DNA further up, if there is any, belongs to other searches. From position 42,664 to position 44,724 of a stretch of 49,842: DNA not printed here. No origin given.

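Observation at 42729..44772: Stand-alone OLD-family ATPase-TOPRIM nuclease on a sharply AT-rich islet: candidate single-gene defence module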

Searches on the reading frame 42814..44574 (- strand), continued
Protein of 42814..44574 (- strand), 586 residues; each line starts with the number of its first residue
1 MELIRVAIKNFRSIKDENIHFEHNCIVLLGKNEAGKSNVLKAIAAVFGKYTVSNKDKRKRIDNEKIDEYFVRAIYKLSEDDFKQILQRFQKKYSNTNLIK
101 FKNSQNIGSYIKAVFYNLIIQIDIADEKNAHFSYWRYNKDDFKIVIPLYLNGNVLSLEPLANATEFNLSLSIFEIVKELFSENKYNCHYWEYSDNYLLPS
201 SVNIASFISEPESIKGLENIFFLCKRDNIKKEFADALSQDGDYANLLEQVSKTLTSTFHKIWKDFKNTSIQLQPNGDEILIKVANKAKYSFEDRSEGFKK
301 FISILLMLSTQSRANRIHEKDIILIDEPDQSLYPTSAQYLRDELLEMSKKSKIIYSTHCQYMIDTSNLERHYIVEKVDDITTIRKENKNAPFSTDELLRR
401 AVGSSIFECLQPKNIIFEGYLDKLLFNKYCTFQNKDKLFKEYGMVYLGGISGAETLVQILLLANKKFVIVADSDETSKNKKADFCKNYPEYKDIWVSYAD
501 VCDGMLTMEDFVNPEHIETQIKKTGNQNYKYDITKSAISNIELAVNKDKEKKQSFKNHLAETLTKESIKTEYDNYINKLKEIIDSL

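Call 30: search_solved_structures(query=A1, max_evalue=0.001, show_alignments=3)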
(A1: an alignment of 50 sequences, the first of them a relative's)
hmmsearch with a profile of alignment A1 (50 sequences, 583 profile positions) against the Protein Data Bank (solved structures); distinct sequences matched with E-value up to 0.001: 26.
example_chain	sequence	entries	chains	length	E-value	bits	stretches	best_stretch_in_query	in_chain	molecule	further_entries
6p74_A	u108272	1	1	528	7.8e-13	51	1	320-483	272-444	Putative ATP-dependent endonuclease of the OLD family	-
1us8_A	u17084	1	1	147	2.8e-07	32.7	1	1-98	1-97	DNA DOUBLE-STRAND BREAK REPAIR RAD50 ATPASE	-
1f2t_A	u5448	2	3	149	2.9e-07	32.6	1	1-98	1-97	RAD50 ABC-ATPASE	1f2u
3qkt_A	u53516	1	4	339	3.1e-07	32.5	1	1-98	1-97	DNA double-strand break repair rad50 ATPase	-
4nci_A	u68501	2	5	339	3.2e-07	32.5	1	1-98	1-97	DNA double-strand break repair Rad50 ATPase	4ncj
4nch_A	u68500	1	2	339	3.7e-07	32.3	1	1-98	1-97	DNA double-strand break repair Rad50 ATPase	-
1ii8_A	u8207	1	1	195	3.8e-07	32.2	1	1-99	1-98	Rad50 ABC-ATPase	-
4nck_A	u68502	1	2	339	3.9e-07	32.2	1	1-98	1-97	DNA double-strand break repair Rad50 ATPase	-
3qkr_A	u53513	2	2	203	4.4e-07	32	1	1-99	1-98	DNA double-strand break repair rad50 ATPase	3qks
8ee4_A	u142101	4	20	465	1.1e-06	30.7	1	1-47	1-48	PtuA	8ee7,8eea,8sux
3qku_A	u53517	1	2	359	2.8e-06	29.4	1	1-98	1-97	DNA double-strand break repair rad50 ATPase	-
9n69_A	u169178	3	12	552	4.2e-06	28.8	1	2-51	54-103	AAA family ATPase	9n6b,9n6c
9vkz_A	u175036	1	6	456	2e-05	26.5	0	3-47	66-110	Retron Ec78 probable ATPase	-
9vh1_D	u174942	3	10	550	3.2e-05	25.9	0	3-47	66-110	Retron Ec78 probable ATPase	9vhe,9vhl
22bu_B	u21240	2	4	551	0.00013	23.8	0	3-50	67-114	AAA family ATPase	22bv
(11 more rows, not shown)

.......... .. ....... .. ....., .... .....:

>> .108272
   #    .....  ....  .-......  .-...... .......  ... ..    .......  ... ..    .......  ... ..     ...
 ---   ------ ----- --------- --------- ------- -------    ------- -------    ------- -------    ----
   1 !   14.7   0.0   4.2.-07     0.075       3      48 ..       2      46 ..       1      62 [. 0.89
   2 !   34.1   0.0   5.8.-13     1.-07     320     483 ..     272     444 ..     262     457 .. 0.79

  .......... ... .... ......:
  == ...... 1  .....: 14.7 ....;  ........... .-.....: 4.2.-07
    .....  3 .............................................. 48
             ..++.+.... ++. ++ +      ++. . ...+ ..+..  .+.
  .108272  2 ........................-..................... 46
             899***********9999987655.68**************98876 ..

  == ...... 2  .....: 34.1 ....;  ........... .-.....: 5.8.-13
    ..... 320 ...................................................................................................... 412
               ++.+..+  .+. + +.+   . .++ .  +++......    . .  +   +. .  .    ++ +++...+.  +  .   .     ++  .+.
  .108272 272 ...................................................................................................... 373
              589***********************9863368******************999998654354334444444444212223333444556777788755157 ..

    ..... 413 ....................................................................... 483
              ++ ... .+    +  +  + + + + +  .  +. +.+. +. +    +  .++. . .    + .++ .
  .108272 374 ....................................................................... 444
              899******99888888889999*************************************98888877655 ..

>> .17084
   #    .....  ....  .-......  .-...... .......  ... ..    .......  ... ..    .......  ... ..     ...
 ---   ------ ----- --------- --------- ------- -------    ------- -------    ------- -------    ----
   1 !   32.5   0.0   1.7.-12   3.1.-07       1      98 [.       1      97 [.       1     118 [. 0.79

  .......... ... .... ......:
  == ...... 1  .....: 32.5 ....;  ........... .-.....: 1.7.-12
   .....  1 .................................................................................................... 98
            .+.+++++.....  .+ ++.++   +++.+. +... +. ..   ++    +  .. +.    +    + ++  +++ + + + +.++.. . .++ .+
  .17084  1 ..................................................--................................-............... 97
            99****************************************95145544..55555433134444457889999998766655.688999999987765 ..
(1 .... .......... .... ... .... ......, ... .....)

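Call 31: search_protein_families(library=pfam, alignment_id=A1, max_evalue=0.01)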
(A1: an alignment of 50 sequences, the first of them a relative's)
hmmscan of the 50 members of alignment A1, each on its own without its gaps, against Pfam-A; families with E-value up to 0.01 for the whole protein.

A. member 1, P0001 (586 aa): 8 families
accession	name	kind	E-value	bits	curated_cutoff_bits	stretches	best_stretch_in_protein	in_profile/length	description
PF13175.12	AAA_15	-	3.6e-24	86.5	32.1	1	1-363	1-374/374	AAA ATPase domain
PF02463.25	SMC_N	-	4.3e-12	46.4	40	1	3-374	2-211/220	RecF/RecN/SMC N terminal domain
PF13304.12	AAA_21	-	1.4e-11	45.5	27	1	26-362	2-302/304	AAA domain, putative AbiEii toxin, Type IV TA system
PF13476.12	AAA_23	-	1.7e-10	42.3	27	1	5-134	1-134/201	AAA domain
PF11398.14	DUF2813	-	6.8e-06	26.1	21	1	1-95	1-98/372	Protein of unknown function (DUF2813)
PF13514.12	AAA_27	-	3.2e-05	24.1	22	1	1-47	1-50/206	AAA domain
PF13555.12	AAA_29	-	0.00059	20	27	1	5-47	3-46/61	P-loop containing region of AAA domain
PF25325.1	EF-hand_EFHB_C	-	0.0077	16.4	27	0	46-94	8-56/75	EFHB C-terminal EF-hand domain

B. families by the number of members that match (of 50 scanned): 14 families
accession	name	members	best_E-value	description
PF13175.12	AAA_15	50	1.8e-30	AAA ATPase domain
PF13304.12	AAA_21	50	5.1e-19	AAA domain, putative AbiEii toxin, Type IV TA system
PF13476.12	AAA_23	50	2.7e-13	AAA domain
PF02463.25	SMC_N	50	3.2e-13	RecF/RecN/SMC N terminal domain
PF13514.12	AAA_27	50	3.6e-07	AAA domain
PF13555.12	AAA_29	49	1.5e-06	P-loop containing region of AAA domain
PF11398.14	DUF2813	48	3e-08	Protein of unknown function (DUF2813)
PF20469.4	OLD-like_TOPRIM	14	0.00011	Overcoming lysogenization defect protein-like, TOPRIM domain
PF00005.33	ABC_tran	4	0.0032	ABC transporter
PF01057.23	Parvo_NS1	3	7.5e-05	Parvovirus non-structural protein NS1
PF25325.1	EF-hand_EFHB_C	2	0.0014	EFHB C-terminal EF-hand domain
PF00004.35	AAA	1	0.0021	ATPase family associated with various cellular activities (AAA)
PF06279.16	DUF1033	1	0.0051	Protein of unknown function (DUF1033)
PF05621.17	TniB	1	0.0093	Bacterial TniB protein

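Call 41: search_dna_similar(query=window:42814-44574:-, collection=phages, mode=protein, max_evalue=0.001, max_rows=15)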
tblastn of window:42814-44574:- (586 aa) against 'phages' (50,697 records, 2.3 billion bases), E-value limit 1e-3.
Records with a match: 1; places in all: 1; records where one place covers at least 80% of the query: 0.
Best place of each record, by identity: <60% 1.
By first word of the organism name: Bacteriophage 1.
By host as written in the record: - 1.
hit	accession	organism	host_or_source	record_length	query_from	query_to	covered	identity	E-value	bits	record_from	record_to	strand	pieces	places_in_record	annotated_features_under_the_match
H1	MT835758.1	Bacteriophage sp.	human fecal samples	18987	231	512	48%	24.2%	5e-6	56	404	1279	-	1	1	record has no annotation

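Call 42: search_dna_similar(query=window:42814-44574:-, collection=plasmids, mode=protein, max_evalue=0.001, max_rows=15)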
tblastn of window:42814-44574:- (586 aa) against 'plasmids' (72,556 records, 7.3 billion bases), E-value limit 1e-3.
Records with a match: 85; places in all: 86; records where one place covers at least 80% of the query: 3.
Best place of each record, by identity: <60% 85.
By first word of the organism name: Acinetobacter 17; Streptomyces 13; Enterobacter 10; Bacillus 6; Ralstonia 5; Sinorhizobium 5; Klebsiella 4; Deinococcus 2; Paracoccus 2; Entomospira 2; and 19 more.
By predicted mobility (MOB-suite, as given by PLSDB): non-mobilizable 40; mobilizable 28; conjugative 17.
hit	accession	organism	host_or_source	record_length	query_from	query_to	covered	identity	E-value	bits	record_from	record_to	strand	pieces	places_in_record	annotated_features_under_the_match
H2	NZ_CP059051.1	Lactococcus lactis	cell culture,Cheese product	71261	1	513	88%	25.0%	3e-11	74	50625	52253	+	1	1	AAA family ATPase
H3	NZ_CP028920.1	Gemmobacter aquarius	Whole organism,fresh water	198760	11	471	79%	24.7%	6e-8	64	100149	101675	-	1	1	AAA family ATPase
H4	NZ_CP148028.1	Gordonia hongkongensis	-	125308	6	480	81%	22.7%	8e-9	66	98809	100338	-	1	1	AAA family ATPase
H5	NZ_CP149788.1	Haloterrigena sp. KLK7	cell culture,salt lake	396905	8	482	81%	20.9%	5e-4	51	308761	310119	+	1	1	AAA family ATPase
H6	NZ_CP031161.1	Deinococcus wulumuqiensis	cell culture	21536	6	384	65%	21.6%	1e-5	56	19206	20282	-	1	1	AAA family ATPase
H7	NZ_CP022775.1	Ralstonia solanacearum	Solanum tuberosum,single cell,Potato ...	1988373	1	374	64%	21.4%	3e-9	68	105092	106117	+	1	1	none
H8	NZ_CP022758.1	Ralstonia solanacearum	Solanum tuberosum,single cell,Potato ...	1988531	1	374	64%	21.4%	3e-9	68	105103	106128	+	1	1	none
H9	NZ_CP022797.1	Ralstonia solanacearum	Solanum tuberosum,single cell,Potato ...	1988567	1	374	64%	21.4%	3e-9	68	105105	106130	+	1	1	none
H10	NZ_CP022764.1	Ralstonia solanacearum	Solanum tuberosum,single cell,Potato ...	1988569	1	374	64%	21.4%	3e-9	68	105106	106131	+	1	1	none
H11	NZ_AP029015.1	Ralstonia pseudosolanacearum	-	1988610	1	374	64%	21.4%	3e-9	68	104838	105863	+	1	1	none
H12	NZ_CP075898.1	Exiguobacterium acetylicum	cell culture,litchi pericarp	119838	189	503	54%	24.9%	7e-6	57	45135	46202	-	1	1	AAA family ATPase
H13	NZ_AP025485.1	Vibrio echinoideorum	-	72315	218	516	51%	24.3%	1e-5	56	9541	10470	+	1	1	AAA family ATPase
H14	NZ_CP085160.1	Pseudosulfitobacter sp. DSM 107133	cell culture,Seawater from the North ...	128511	226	520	50%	24.0%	7e-14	83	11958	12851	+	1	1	AAA family ATPase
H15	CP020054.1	Enterobacter cloacae complex sp.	-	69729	223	515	50%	24.1%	5e-6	57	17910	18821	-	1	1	hypothetical protein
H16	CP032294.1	Enterobacter cloacae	-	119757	223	515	50%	24.1%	5e-6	57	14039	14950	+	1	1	hypothetical protein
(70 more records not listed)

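Call 59: search_protein_families(library=pfam, alignment_id=A3, max_evalue=0.0001)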
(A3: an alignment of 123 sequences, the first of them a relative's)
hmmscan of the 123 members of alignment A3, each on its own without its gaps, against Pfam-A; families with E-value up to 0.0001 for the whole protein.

A. member 1, L006:6939-8516:+ (526 aa): 3 families
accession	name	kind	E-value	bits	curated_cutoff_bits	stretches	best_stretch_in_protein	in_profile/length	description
PF02384.22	N6_Mtase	-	1.2e-103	347.1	20.4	1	153-481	3-307/311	N-6 DNA Methylase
PF12161.14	HsdM_N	-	1.4e-23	84.4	24.5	1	14-138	2-131/135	HsdM N-terminal domain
PF07669.17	Eco57I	-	2.4e-05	24.9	25.3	0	258-361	60-164/171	Eco57I restriction-modification methylase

B. families by the number of members that match (of 123 scanned): 164 families (the first 25 are shown)
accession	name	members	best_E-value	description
PF01420.25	Methylase_S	10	1.6e-42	Type I restriction modification DNA specificity domain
PF04313.20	HSDR_N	7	6.6e-31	Type I restriction enzyme R protein N terminus (HSDR_N)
PF04851.21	ResIII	6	4.2e-41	Type III restriction enzyme, res subunit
PF18766.7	SWI2_SNF2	5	1.7e-55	SWI2/SNF2 ATPase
PF00270.35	DEAD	5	1.1e-24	DEAD/DEAH box helicase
PF07669.17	Eco57I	5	8.3e-09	Eco57I restriction-modification methylase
PF13304.12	AAA_21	4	1e-31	AAA domain, putative AbiEii toxin, Type IV TA system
PF08463.15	EcoEI_R_C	4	2.6e-31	EcoEI R protein C-terminal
PF00271.37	Helicase_C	4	1.1e-21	Helicase conserved C-terminal domain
PF02384.22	N6_Mtase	3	1.2e-103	N-6 DNA Methylase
PF12161.14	HsdM_N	3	1.4e-23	HsdM N-terminal domain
PF13175.12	AAA_15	3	3.1e-23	AAA ATPase domain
PF13749.12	HATPase_c_4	3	2.7e-22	Putative ATP-dependent DNA helicase recG C-terminal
PF02463.25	SMC_N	3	1e-12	RecF/RecN/SMC N terminal domain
PF13310.11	Virulence_RhuM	2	1.1e-106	Virulence protein RhuM family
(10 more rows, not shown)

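Call 75: fold_search(model_id=the predicted structure, library=viral)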
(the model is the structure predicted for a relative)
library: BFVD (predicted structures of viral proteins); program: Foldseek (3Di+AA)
matches with E <= 10: 667; with E <= 0.001: 63
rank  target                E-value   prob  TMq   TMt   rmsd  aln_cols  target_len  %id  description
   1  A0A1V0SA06            1.9e-16  1.00  0.38  0.31  16.6       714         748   15  AAA domain protein [Catovirus CTV1]
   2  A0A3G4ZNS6            1.1e-14  1.00  0.30  0.22  23.6       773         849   14  ATP-dependent endonuclease [Terrestrivirus sp.]
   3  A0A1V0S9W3            2.6e-11  1.00  0.27  0.22  26.6       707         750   14  ATP-dependent endonuclease [Catovirus CTV1]
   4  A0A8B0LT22            9.4e-10  1.00  0.34  0.61   8.8       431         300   13  ATPase AAA-type core domain-containing protein [uncultured archaeal virus]
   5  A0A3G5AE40            2.7e-09  1.00  0.26  0.25  16.7       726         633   12  Uncharacterized protein [Hyperionvirus sp.]
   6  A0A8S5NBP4            7.7e-08  1.00  0.31  0.31  44.0       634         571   10  STRUCTURAL MAINTENANCE OF CHROMOSOMES PROTEIN [Myoviridae sp. ctx322]
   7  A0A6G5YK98            1.9e-07  1.00  0.26  0.39  16.3       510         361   13  (no name in the UniProt tables at hand)
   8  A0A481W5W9            6.5e-07  1.00  0.27  0.55  11.4       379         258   16  ATP/GTP-binding protein [Fusobacterium phage Fnu1]
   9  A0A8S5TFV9            1.3e-06  1.00  0.29  0.31  46.7       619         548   11  STRUCTURAL MAINTENANCE OF CHROMOSOMES PROTEIN [Phage sp. ctL4h4]
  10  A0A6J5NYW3            2.9e-06  1.00  0.30  0.30  44.8       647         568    8  Endonuclease subunit [uncultured Caudovirales phage]
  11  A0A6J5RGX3            5.1e-06  1.00  0.23  0.28  36.8       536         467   12  AAA domain containing protein [uncultured Caudovirales phage]
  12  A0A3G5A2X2            6.4e-06  1.00  0.20  0.10  23.3       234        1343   18  DNA repair exonuclease [Harvfovirus sp.]
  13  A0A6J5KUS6            8.4e-06  1.00  0.28  0.29  54.7       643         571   11  Endonuclease subunit [uncultured Caudovirales phage]
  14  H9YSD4                8.4e-06  1.00  0.23  0.33  16.8       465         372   10  (no name in the UniProt tables at hand)
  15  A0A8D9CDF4            1.2e-05  1.00  0.30  0.31  39.0       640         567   11  Endonuclease subunit [uncultured marine phage]
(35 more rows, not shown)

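Call 80: search_protein_families(library=phrogs, proteins=[window:42814-44574:-], max_evalue=0.001)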
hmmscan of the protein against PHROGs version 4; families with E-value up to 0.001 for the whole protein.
window:42814-44574:- (586 aa): 9 families
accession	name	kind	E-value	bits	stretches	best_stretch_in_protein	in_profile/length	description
phrog_4747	-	unknown function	1.9e-23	84.4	1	1-575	1-594/610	-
phrog_3940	-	unknown function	1.1e-20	75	2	283-575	214-510/537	-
phrog_8323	-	unknown function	1.8e-19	70.7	1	2-386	50-389/623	-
phrog_7507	-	unknown function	4.4e-15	57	2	53-374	140-461/483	-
phrog_9802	-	unknown function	2.3e-12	47.7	2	248-376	215-341/438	-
phrog_19212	-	unknown function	1.1e-09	38.4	1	1-53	1-55/550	-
phrog_293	-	moron, auxiliary metabolic gene and host takeover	7.3e-07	28.5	0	318-372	565-619/1058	ABC transporter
phrog_1499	-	unknown function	2.3e-06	28.1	1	2-53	4-55/427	-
phrog_23675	-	unknown function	4.7e-05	24.2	1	261-359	8-97/143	-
